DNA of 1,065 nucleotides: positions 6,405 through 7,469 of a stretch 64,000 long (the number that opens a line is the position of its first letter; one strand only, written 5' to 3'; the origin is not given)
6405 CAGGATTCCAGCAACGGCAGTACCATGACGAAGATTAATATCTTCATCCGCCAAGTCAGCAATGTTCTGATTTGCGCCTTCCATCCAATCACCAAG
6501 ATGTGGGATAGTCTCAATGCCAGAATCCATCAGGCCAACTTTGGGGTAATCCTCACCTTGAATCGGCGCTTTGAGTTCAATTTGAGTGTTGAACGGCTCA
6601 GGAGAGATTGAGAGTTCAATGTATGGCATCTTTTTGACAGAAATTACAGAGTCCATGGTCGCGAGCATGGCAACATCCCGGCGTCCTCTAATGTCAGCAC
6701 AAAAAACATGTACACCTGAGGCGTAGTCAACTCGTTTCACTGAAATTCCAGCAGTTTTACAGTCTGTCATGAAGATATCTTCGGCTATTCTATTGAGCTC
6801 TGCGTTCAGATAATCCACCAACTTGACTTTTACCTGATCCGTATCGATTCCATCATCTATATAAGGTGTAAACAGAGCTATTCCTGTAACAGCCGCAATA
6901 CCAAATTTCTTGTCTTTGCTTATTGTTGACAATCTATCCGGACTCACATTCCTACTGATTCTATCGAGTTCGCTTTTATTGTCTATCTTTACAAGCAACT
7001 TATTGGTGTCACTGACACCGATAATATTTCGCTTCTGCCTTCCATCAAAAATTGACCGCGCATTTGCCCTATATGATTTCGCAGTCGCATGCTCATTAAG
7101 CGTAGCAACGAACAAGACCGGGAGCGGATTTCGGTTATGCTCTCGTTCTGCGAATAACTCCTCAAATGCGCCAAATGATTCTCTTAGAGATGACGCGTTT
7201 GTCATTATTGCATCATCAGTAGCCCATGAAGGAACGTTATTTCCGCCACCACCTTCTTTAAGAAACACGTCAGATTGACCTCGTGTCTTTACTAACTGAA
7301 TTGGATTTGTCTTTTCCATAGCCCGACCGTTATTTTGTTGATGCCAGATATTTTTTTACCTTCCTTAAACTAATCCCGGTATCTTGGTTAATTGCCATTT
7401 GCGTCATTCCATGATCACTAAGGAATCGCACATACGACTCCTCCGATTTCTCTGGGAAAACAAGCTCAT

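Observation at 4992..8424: AAA+ ATPase plus cytoplasmic S8 subtilase operon (IetAS-like candidate anti-phage system)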

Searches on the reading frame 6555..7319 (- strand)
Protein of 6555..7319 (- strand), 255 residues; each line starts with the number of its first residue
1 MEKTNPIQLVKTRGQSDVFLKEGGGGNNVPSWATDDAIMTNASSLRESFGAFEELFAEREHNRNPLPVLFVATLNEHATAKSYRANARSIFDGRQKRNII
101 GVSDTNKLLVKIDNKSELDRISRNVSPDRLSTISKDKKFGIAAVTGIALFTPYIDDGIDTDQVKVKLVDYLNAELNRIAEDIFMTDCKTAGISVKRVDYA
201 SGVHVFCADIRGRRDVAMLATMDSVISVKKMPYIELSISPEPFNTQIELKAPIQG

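Call 57: search_protein_representatives(protein=window:6555-7319:-)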
Query: 255 residues. Proteins with E-value up to 0.001 (for the whole library): 172; up to 1e-10: 90; up to 1e-30: 15. The best 150 are listed.
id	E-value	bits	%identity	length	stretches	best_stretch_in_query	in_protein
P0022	7.3e-66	238.4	49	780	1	1-255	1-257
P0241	5.9e-59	215.8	44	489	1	2-253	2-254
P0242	5.6e-51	189.7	38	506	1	2-255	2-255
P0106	7.7e-51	189.2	40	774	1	2-255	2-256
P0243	5.2e-49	183.2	40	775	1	3-250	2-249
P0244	2.1e-48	181.2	42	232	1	3-230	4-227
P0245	1.9e-46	174.9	39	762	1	2-254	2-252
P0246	1.7e-45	171.8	40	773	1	1-255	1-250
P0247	3.0e-44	167.7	38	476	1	1-253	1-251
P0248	3.6e-38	147.8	36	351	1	1-255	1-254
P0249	5.4e-38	147.2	46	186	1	1-172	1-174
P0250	7.2e-38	146.8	36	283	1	2-248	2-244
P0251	1.7e-34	135.8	33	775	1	3-252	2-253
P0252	6.3e-32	127.3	33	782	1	2-250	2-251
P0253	3.1e-31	125.1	43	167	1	1-169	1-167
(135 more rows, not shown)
